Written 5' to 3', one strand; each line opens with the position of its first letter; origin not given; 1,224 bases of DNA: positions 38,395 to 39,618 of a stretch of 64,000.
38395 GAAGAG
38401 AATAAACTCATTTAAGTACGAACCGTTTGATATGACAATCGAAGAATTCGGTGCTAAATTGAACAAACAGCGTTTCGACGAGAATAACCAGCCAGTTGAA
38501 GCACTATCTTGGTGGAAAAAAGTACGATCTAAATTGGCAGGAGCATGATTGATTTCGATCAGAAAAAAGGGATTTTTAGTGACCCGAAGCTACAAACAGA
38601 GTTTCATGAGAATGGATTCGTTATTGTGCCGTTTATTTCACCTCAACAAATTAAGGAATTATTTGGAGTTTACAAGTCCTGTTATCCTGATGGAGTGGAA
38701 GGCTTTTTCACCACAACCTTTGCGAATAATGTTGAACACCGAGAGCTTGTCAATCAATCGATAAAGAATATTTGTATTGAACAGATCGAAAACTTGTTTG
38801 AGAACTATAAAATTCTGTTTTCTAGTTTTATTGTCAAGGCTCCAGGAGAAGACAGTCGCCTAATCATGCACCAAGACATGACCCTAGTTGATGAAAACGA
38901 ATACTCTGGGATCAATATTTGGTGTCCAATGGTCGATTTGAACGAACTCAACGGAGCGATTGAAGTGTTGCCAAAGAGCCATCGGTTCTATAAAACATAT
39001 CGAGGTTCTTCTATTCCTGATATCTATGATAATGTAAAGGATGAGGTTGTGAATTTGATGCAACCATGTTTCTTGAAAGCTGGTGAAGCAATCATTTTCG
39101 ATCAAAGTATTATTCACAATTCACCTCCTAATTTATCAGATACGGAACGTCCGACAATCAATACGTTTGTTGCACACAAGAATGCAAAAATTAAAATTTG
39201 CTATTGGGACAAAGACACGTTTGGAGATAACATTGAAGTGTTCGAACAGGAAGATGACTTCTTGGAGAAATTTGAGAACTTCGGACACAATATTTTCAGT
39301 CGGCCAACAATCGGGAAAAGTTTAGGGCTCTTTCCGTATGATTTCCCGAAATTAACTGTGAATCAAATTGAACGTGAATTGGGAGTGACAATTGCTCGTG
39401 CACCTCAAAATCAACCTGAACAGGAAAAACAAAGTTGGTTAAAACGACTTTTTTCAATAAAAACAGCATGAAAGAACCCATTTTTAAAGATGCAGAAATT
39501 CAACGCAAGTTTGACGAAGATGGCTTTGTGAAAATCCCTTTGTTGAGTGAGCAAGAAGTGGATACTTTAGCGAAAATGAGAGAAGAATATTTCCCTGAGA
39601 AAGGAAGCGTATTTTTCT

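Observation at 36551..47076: Nine PhyH-type Fe(II)/2OG dioxygenase domains built around an ABC (wzm/wzt) glycan exporter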

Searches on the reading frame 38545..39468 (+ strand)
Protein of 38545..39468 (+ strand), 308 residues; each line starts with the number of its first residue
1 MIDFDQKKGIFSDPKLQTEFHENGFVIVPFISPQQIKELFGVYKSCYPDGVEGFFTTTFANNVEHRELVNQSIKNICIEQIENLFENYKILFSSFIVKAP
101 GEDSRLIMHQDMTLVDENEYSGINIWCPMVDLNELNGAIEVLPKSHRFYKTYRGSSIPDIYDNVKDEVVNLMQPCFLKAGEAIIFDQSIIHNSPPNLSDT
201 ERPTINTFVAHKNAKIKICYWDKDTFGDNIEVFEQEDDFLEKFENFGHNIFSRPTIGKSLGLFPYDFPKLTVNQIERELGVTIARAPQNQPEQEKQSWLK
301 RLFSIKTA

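Call 6: search_protein_families(library=pfam, proteins=[window:38545-39468:+], max_evalue=0.1)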
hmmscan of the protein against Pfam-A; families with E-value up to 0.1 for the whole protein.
window:38545-39468:+ (308 aa): 1 family
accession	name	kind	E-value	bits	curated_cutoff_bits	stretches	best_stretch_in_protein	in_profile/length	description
PF05721.19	PhyH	-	1.5e-15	58.5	22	1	68-203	61-212/213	Phytanoyl-CoA dioxygenase (PhyH)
